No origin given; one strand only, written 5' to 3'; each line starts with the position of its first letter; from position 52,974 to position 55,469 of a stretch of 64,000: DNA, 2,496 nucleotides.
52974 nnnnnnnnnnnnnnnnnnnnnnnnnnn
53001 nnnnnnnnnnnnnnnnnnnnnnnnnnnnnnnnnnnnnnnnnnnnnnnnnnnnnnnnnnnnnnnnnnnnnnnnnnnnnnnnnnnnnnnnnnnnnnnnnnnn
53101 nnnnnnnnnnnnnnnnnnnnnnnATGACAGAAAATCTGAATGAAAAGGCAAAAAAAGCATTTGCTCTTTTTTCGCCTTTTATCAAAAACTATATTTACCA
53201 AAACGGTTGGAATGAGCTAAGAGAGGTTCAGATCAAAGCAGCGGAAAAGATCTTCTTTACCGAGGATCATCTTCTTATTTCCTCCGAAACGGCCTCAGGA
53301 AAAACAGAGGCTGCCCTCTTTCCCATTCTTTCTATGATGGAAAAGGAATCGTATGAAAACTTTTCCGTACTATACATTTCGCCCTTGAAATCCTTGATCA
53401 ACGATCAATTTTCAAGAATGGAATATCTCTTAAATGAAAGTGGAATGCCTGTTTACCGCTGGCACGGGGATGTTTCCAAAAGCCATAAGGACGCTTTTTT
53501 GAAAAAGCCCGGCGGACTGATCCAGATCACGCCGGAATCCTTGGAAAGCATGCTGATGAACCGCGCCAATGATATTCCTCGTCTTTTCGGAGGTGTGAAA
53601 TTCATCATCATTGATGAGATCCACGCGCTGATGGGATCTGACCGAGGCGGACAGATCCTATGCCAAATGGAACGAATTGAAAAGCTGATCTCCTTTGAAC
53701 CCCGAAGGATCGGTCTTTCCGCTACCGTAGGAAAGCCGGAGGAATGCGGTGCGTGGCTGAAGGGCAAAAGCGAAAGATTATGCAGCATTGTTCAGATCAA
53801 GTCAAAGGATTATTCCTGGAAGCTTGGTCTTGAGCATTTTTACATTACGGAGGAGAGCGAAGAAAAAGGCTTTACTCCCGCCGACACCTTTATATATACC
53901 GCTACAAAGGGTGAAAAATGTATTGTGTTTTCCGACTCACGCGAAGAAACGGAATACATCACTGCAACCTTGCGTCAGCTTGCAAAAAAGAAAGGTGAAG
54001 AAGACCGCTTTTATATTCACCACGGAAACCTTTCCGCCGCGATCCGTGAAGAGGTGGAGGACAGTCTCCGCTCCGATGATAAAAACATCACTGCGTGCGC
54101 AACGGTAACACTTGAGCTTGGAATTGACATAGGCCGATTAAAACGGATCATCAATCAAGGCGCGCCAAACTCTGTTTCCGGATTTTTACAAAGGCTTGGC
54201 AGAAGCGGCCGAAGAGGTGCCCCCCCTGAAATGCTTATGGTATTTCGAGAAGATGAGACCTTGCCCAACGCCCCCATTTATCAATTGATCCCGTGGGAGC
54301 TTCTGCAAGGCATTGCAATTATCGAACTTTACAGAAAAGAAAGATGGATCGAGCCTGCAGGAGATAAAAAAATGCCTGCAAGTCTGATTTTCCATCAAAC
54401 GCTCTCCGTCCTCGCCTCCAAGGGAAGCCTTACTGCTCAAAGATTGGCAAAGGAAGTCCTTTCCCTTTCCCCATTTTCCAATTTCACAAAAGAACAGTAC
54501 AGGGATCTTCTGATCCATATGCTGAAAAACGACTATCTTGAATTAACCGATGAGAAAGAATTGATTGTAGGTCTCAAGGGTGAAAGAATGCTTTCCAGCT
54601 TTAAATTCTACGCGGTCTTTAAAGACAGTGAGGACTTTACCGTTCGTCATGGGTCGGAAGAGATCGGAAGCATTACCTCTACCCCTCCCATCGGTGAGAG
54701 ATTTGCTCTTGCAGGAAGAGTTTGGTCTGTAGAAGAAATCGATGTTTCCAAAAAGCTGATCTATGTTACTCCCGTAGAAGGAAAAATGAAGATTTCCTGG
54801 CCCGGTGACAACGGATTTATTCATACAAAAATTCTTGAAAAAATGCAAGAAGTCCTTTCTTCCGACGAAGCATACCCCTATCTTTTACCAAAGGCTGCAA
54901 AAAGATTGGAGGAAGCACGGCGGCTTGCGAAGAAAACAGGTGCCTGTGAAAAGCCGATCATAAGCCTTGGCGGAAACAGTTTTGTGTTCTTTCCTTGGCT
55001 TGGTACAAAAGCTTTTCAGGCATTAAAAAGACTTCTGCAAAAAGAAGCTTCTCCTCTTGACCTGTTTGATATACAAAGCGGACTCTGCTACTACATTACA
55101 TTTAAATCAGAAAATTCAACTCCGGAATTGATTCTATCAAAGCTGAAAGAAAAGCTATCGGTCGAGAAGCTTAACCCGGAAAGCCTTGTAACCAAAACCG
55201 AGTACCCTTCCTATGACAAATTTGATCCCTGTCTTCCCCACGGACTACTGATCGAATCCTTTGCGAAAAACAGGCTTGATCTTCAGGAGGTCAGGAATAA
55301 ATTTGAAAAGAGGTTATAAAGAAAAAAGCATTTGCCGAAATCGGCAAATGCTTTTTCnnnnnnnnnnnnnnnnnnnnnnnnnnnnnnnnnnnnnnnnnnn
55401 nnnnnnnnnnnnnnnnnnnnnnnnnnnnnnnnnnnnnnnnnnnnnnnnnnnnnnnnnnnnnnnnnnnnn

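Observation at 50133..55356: Three-gene TerB-N/TerB-C + DUF2791-type ATPase + Lhr-like helicase operon (Shango-like candidate defence system)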

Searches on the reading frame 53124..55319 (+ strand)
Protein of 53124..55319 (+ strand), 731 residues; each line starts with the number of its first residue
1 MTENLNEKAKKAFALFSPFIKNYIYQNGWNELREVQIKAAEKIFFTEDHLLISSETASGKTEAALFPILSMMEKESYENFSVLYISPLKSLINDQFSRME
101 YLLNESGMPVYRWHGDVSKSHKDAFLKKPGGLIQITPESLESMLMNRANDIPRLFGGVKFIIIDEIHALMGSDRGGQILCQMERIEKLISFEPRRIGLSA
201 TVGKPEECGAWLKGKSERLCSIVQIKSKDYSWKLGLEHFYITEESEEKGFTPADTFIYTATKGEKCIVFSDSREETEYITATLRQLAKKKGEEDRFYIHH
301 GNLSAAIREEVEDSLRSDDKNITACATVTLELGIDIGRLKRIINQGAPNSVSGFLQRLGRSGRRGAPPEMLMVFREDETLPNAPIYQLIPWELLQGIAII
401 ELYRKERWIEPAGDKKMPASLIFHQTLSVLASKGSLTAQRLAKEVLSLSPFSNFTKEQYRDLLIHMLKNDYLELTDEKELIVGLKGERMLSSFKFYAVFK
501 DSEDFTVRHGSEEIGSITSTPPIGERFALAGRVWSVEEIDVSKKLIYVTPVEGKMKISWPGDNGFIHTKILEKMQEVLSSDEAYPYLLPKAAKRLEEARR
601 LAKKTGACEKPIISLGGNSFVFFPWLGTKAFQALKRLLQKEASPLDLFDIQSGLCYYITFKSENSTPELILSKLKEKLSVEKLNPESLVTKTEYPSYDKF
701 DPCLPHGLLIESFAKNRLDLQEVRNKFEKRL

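Call 4: search_protein_families(library=pfam, proteins=[window:53124-55319:+], max_evalue=0.1)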
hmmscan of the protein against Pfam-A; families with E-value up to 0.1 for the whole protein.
window:53124-55319:+ (731 aa): 7 families
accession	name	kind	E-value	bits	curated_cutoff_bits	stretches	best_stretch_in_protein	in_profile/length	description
PF00270.35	DEAD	-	4.4e-27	95.3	26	1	34-203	2-161/167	DEAD/DEAH box helicase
PF00271.37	Helicase_C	-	1.2e-18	67.9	23.5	1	259-365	11-110/110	Helicase conserved C-terminal domain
PF04851.21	ResIII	-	1.6e-09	38.3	22.5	1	31-202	3-162/164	Type III restriction enzyme, res subunit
PF19306.5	WH_Lhr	-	0.016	15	27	0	423-541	21-153/168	Large helicase-related protein, winged helix domain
PF16741.10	mRNA_decap_C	-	0.02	14.7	27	1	454-470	4-20/43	mRNA-decapping enzyme C-terminus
PF22590.2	Cas3-like_C_2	-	0.031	15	27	1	280-364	16-104/106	CRISPR-associated nuclease/helicase Cas3, C-terminal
PF20110.4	DUF6500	-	0.073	13.4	23.7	0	653-672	10-29/53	Family of unknown function (DUF6500)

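Call 5: search_protein_families(library=padloc, proteins=[window:53124-55319:+], max_evalue=0.1)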
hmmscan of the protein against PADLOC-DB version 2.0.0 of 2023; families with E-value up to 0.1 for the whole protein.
window:53124-55319:+ (731 aa): 65 families (the best 25 are shown)
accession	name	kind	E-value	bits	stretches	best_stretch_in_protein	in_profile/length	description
PDLC03960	SngC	-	1.9e-236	785.3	1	11-725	4-715/720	-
PDLC02503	BrxHI|BrxHII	-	2.1e-135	450.7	1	11-727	3-688/698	BrxHI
PDLC02501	BrxHI|BrxHII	-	1.9e-72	242.6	1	26-599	18-573/925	BrxHI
PDLC02897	DpdJ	-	6.7e-24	81.8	1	51-364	118-451/1570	DpdJ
PDLC00037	DruE3|DruE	-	4.3e-18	62.5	2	305-367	1042-1103/2055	SNF2 family N-terminal domain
PDLC00192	HamB1|HamB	-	5.9e-18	61.9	1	27-221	264-453/1104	DEAD-box helicase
PDLC02864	DpdF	-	1.3e-17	61.8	1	28-378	19-342/610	DpdF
PDLC03928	PsyrT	-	8e-17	58.8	1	28-385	19-357/689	-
PDLC00035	DruE3|DruE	-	9.5e-15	51.4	2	310-367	1050-1106/1460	SNF2 family N-terminal domain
PDLC00036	DruE3|DruE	-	1.5e-14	50.1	2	309-365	1039-1094/2023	SNF2 family N-terminal domain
PDLC00013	DruE1|DruE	-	8.7e-14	48.3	2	5-105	70-173/1776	SNF2 family N-terminal domain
PDLC01761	Cas3b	-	1.1e-13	48.8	2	23-127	212-304/705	-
PDLC02870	DpdF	-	2.3e-13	47.5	1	263-376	226-332/534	DpdF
PDLC00194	HamB1|HamB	-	4.7e-13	45.9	2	5-219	201-410/995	DEAD-box helicase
PDLC02861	DpdF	-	6.3e-13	45.9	1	260-376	236-345/611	DpdF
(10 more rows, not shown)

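Call 6: search_protein_families(library=ncbifam, proteins=[window:53124-55319:+], max_evalue=0.1)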
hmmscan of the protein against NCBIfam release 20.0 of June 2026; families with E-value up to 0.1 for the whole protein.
window:53124-55319:+ (731 aa): 33 families (the best 25 are shown)
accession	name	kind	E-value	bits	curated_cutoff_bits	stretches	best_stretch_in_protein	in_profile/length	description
TIGR04121.1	DEXH_lig_assoc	equivalog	4.6e-58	196.6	850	1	20-587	3-569/804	ligase-associated DNA damage response DEXH box helicase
NF010338.0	PRK13767.1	equivalog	2.5e-54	184.8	849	1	6-364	9-385/877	ATP-dependent helicase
TIGR03817.1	DECH_helic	hypoth_equivalog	5.1e-32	111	874.1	1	17-377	22-386/742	helicase/secretion neighborhood putative DEAH-box helicase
NF007284.0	PRK09751.1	equivalog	3e-28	97.7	1496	2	14-215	13-230/1538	ATP-dependent helicase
NF002654.0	PRK02362.1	equivalog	1.3e-19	70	887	1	20-289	12-269/739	ATP-dependent DNA helicase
TIGR00614.1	recQ_fam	subfamily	3e-18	65.9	219.8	1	28-376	8-332/470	RecQ family ATP-dependent DNA helicase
NF001308.0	PRK00254.1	equivalog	6e-16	57.8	1216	1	20-283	12-258/720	ATP-dependent DNA helicase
NF040935.1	helicase_Hel308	equivalog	1.2e-15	56.7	1200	1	20-216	15-195/704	ATP-dependent DNA helicase Hel308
NF002251.0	PRK01172.1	equivalog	3.3e-15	55.4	891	1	30-288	21-261/674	ATP-dependent DNA helicase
TIGR01389.1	recQ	equivalog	3e-14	52.4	640.2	1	82-377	56-331/591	DNA helicase RecQ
NF053631.1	RNA_helic_CshA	equivalog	6.9e-14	51.5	646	1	20-366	10-333/434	degradosome RNA helicase CshA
NF041067.1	DpdJ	equivalog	1.6e-10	39.3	800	2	325-372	577-625/1482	protein DpdJ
TIGR01587.1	cas3_core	equivalog_domain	2e-10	40.3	102.45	1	50-365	2-322/358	CRISPR-associated helicase Cas3'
NF041063.1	DpdF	equivalog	7.3e-10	38.1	550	2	38-167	147-280/813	protein DpdF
NF010337.0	PRK13766.1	equivalog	7.7e-10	37.5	610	2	26-171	11-146/781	Hef nuclease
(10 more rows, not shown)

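Call 33: search_solved_structures(query=window:53124-55319:+, max_evalue=0.001)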
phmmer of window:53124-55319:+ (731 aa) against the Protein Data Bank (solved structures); distinct sequences matched with E-value up to 0.001: 127 (the best 60 are shown).
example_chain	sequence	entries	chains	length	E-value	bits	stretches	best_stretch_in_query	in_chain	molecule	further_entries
6znp_A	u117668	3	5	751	4.1e-29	104.4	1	20-374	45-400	Uncharacterized ATP-dependent helicase YprA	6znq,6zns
5v9x_A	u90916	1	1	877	8.1e-28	100.1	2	48-286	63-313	ATP-dependent DNA helicase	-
7lhl_A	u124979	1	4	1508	4.3e-27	97.7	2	48-286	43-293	ATP-dependent DNA helicase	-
6qv3_A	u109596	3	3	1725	7.2e-24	87.1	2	30-218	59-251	Pre-mRNA splicing helicase-like protein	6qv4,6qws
5m59_A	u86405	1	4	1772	7.9e-24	86.9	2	30-218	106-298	Pre-mRNA splicing helicase-like protein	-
8ro0_B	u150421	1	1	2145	1.8e-22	82.5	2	27-322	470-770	U5 small nuclear ribonucleoprotein 200 kDa helicase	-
6qdv_B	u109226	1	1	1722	8.8e-21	76.9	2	27-314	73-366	U5 small nuclear ribonucleoprotein 200 kDa helicase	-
4f92_B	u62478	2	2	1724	8.8e-21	76.9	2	27-314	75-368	U5 small nuclear ribonucleoprotein 200 kDa helicase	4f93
4f91_B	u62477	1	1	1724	8.8e-21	76.9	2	27-314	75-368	U5 small nuclear ribonucleoprotein 200 kDa helicase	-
5urj_A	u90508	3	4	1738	9.1e-21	76.8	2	27-314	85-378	U5 small nuclear ribonucleoprotein 200 kDa helicase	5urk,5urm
4kit_B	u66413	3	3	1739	9.1e-21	76.8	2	27-314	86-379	U5 small nuclear ribonucleoprotein 200 kDa helicase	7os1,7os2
6s8q_B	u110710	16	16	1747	9.2e-21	76.8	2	27-314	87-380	U5 small nuclear ribonucleoprotein 200 kDa helicase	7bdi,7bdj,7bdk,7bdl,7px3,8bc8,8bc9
3jcr_C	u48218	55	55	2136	1.7e-20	75.9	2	27-313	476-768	hBrr2 | U5 small nuclear ribonucleoprotein 200 kDa helicase | Brr2, U5 small nuclear ribonucleoprotein 200 kDa helicase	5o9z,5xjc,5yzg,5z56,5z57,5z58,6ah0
6s8o_B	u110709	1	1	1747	1.9e-20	75.8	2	27-314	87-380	U5 small nuclear ribonucleoprotein 200 kDa helicase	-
6s9i_B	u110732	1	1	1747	3.5e-20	74.9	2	27-314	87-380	U5 small nuclear ribonucleoprotein 200 kDa helicase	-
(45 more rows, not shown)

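Call 55: find_homologous_proteins(query=window:53124-55319:+, max_evalue=1e-60)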
Query window:53124-55319:+ (731 aa): 7974 proteins with E <= 1e-60 among 8000 candidates; the best 120 are listed.
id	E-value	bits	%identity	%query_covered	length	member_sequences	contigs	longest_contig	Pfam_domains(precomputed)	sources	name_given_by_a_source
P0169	0.0e+0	1648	100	100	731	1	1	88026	PF00270.36,PF00271.38,PF04851.22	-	-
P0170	0.0e+0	1487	90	100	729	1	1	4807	PF00270.36,PF00271.38,PF04851.22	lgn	-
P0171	0.0e+0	1326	79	99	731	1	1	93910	PF00270.36,PF00271.38,PF04851.22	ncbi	-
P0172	0.0e+0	1222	74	99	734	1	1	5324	PF00270.36,PF00271.38,PF04851.22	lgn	-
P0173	0.0e+0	1208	73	99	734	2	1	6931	PF00270.36,PF00271.38,PF04851.22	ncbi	-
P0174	0.0e+0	1200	73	99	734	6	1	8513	PF00270.36,PF00271.38,PF04851.22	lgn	-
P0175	0.0e+0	1198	72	99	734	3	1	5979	PF00270.36,PF00271.38,PF04851.22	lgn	-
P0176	0.0e+0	1186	72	99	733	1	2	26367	PF00270.36,PF00271.38,PF04851.22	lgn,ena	-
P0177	0.0e+0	1177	71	99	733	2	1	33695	PF00270.36,PF00271.38,PF04851.22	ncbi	-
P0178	0.0e+0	1177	71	99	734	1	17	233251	PF00270.36,PF00271.38,PF04851.22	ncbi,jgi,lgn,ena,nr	ncbi:MAG: DEAD/DEAH box helicase [Ruminococcaceae bacterium]|nr:DEAD/DEAH box helicase [Oscillospira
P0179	0.0e+0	1150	69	99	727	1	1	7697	PF00270.36,PF00271.38,PF04851.22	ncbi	-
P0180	0.0e+0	1135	70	100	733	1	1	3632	PF00270.36,PF00271.38,PF04851.22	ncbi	-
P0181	0.0e+0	1131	68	98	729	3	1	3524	PF00270.36,PF00271.38,PF04851.22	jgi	-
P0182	0.0e+0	1128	69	100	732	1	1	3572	PF00270.36,PF00271.38,PF04851.22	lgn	-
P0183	0.0e+0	1128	68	100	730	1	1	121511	PF00270.36,PF00271.38,PF04851.22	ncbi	-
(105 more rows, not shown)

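Call 79: predict_structure(alignment_id=A4)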
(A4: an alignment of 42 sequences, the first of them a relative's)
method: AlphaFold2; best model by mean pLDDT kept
length: 731 residues; sequences in the alignment: 42
mean_pLDDT: 87.0   pTM: 0.85
mean pLDDT of the five models: 87.0, 85.7, 84.8, 83.9, 80.3
residues with pLDDT >= 90: 357; 70-90: 327; 50-70: 40; < 50: 7
segments of 3 or more residues with pLDDT < 50: 558-561
pLDDT, mean of each block of 10 residues (from residue 1): 72 91 84 88 95 76 91 89 84 74 86 82 90 91 93 94 87 92 94 91 88 91 83 93 69 90 89 82 87 88 78 83 81 69 90 84 79 88 88 96 92 88 97 95 96 95 97 95 94 81 74 78 80 86 85 59 79 96 95 95 89 91 94 93 90 92 89 87 82 83 92 93 84 46
secondary structure, 60 per line:
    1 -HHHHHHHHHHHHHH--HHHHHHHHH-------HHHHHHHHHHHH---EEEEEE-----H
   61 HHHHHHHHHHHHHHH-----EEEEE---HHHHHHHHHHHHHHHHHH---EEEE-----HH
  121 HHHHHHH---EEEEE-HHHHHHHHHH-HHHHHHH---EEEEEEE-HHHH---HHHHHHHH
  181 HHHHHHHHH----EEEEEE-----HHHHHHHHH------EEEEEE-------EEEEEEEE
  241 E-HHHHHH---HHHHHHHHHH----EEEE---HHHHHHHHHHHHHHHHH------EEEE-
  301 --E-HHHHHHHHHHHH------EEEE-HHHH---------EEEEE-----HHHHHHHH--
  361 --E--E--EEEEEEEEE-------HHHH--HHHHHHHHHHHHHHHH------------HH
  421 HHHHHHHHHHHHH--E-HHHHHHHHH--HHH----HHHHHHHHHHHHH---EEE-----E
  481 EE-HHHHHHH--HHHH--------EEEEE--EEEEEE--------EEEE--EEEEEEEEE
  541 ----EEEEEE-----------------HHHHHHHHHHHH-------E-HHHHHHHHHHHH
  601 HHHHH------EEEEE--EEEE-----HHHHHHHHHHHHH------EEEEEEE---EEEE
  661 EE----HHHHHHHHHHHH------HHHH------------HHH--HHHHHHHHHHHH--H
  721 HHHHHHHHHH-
elements in order (helices of 4 or more, strands of 3 or more residues): H2-15 H18-26 H34-45 E49-54 H60-75 E81-85 H89-106 E110-113 H119-127 E131-135 H137-146 H148-154 E158-164 H166-169 H173-189 E194-199 H205-213 E220-225 E233-241 H243-248 H252-261 E266-269 H273-289 E296-299 H305-316 E323-326 H328-331 E341-345 H351-358 E369-377 H385-388 H391-406 H419-433 H438-446 H456-468 E472-474 E480-482 H484-490 H493-496 E505-509 E512-517 E526-529 E532-540 E545-550 H568-579 H589-605 E612-616 E619-622 H628-640 E647-653 E657-662 H667-678 H685-688 H706-717 H720-730

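Call 82: fold_search(model_id=the predicted structure, library=pdb)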
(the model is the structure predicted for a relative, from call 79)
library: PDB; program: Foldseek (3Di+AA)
matches with E <= 10: 1736; with E <= 0.001: 843
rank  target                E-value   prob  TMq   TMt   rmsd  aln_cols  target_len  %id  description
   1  5v9x_A                2.3e-27  1.00  0.72  0.69   7.5       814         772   19  Structure of Mycobacterium smegmatis helicase Lhr bound to ssDNA and AMP-PNP (released 2017-12-06)
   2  6znp_A                9.9e-26  1.00  0.55  0.54   5.7       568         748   22  Crystal Structure of DUF1998 helicase MrfA bound to DNA (released 2020-11-25)
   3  6znp_B                9.9e-26  1.00  0.57  0.60  12.4       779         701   18  Crystal Structure of DUF1998 helicase MrfA bound to DNA (released 2020-11-25)
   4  6znq_B                9.0e-24  1.00  0.57  0.59  11.8       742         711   19  Crystal Structure of DUF1998 helicase MrfA bound to DNA and AMPPNP (released 2020-11-25)
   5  6zns                  8.7e-19  1.00  0.44  0.49   7.9       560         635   20  Crystal Structure of DUF1998 helicase MrfA (released 2020-11-25)
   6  5m59_A                5.1e-18  1.00  0.45  0.21   7.2       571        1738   20  Crystal structure of Chaetomium thermophilum Brr2 helicase core in complex with Prp8 Jab1 domain (released 2016-12-21)
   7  5m52_A                6.3e-18  1.00  0.44  0.19   7.2       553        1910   20  Crystal structure of yeast Brr2 full-lenght in complex with Prp8 Jab1 domain (released 2016-12-07)
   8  6qws                  1.6e-17  1.00  0.45  0.22   6.6       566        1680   19  Crystal structure of the Ski2 RNA-helicase Brr2 from Chaetomium thermophilum in the apo state (released 2020-01-15)
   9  5m59_G                2.5e-17  1.00  0.46  0.21   6.8       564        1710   19  Crystal structure of Chaetomium thermophilum Brr2 helicase core in complex with Prp8 Jab1 domain (released 2016-12-21)
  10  2zj8                  3.0e-17  1.00  0.46  0.48   6.0       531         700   21  Archaeal DNA helicase Hjm apo state in form 2 (released 2009-02-10)
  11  2va8_A                3.0e-17  1.00  0.44  0.46   7.3       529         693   19  DNA Repair Helicase Hel308 (released 2008-01-15)
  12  2zj5                  5.1e-17  1.00  0.47  0.50   5.9       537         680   21  Archaeal DNA helicase Hjm complexed with ADP in form 1 (released 2009-02-10)
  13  6qv3                  5.4e-17  1.00  0.46  0.22   6.4       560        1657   20  Crystal structure of the Ski2 RNA-helicase Brr2 from Chaetomium thermophilum bound to ADP (released 2020-01-15)
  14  5dca_A                7.0e-17  1.00  0.45  0.19   6.9       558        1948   20  Crystal structure of yeast full length Brr2 in complex with Prp8 Jab1 domain (released 2015-12-16)
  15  5urm_B                1.2e-16  1.00  0.45  0.21   6.9       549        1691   18  Crystal structure of human BRR2 in complex with T-1206548 (released 2017-07-19)
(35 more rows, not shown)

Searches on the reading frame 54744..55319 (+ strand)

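Call 71: search_protein_families(library=pfam, proteins=[window:54744-55319:+], max_evalue=0.1)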
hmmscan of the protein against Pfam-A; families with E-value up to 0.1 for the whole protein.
window:54744-55319:+ (191 aa): 1 family
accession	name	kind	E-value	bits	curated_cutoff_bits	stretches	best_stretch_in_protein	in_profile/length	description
PF11207.13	DUF2989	-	0.07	13.4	23.8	1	79-149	110-181/201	Protein of unknown function (DUF2989)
